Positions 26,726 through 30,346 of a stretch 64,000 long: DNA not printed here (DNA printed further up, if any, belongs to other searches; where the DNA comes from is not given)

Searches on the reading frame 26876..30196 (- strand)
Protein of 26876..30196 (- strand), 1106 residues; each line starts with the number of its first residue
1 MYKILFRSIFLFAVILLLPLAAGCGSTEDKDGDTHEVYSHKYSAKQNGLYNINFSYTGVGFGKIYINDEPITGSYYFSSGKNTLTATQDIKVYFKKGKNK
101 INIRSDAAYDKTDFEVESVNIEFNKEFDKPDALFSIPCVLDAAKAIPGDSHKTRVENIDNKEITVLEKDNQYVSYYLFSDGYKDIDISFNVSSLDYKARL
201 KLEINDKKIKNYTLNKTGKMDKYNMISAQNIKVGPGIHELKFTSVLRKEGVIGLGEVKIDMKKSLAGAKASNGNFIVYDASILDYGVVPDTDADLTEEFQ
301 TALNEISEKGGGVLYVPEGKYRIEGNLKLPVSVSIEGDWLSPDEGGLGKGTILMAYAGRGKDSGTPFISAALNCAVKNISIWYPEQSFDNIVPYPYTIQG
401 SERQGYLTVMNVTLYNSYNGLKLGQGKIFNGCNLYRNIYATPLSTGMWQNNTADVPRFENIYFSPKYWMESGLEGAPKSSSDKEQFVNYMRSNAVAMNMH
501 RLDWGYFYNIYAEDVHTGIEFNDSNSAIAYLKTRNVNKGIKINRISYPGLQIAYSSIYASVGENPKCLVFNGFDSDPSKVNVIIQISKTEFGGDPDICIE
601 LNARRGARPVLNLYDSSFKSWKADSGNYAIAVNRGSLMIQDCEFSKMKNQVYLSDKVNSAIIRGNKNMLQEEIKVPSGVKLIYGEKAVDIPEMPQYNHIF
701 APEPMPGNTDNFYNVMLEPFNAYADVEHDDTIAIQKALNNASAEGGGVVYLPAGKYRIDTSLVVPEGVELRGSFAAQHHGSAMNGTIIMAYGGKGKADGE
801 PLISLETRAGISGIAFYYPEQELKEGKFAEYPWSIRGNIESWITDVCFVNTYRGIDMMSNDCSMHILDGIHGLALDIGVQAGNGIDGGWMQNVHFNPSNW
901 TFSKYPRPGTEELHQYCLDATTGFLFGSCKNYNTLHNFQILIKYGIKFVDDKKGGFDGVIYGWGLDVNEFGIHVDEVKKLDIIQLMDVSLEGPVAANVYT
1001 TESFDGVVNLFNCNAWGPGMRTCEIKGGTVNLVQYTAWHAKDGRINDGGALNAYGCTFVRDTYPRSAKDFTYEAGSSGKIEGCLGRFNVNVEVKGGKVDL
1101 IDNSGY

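Call 6: search_protein_families(library=pfam, proteins=[window:26876-30196:-], max_evalue=0.01)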
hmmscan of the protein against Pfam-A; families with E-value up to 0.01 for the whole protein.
window:26876-30196:- (1106 aa): 1 family
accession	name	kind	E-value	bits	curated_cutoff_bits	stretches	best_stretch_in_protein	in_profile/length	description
PF12708.12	Pect-lyase_RHGA_epim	-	1.3e-21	77.8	27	2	718-773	5-61/213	Rhamnogalacturonase A/epimerase, pectate lyase-like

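Call 8: search_protein_families(library=ncbifam, proteins=[window:26876-30196:-], max_evalue=0.001)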
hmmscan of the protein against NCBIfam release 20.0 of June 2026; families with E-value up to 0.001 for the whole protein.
window:26876-30196:- (1106 aa): 4 families
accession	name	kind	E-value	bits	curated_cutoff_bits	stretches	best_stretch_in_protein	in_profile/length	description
NF049898.1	RhamgalacuronBT4146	equivalog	5.6e-11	41.8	500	1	720-758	4-42/445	rhamnogalacturonidase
NF049899.1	RhamgalacuronBT4153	equivalog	6.9e-10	38.2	650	1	281-321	48-88/432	rhamnogalacturonidase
NF051861.1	PolglcturonPglBAgro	equivalog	1.3e-05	24.1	600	0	726-771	7-51/437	polygalacturonase PglB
NF049892.1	AlphdgalacturondseBT4155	equivalog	0.00034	19.4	800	0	279-322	50-93/454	alpha-d-galacturonidase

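Call 65: search_solved_structures(query=window:26876-30196:-, max_evalue=0.01)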
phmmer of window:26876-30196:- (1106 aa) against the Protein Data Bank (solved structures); distinct sequences matched with E-value up to 0.01: 3.
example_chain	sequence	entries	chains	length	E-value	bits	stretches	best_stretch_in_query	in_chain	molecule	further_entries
5lw3_A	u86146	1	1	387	7.4e-06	27.5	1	717-793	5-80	Poly(beta-D-mannuronate) C5 epimerase 6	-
2pyg_A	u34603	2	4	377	2.6e-05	25.7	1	717-789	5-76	Poly(beta-D-mannuronate) C5 epimerase 4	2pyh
3jur_A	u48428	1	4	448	0.00083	20.7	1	279-335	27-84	Exo-poly-alpha-D-galacturonosidase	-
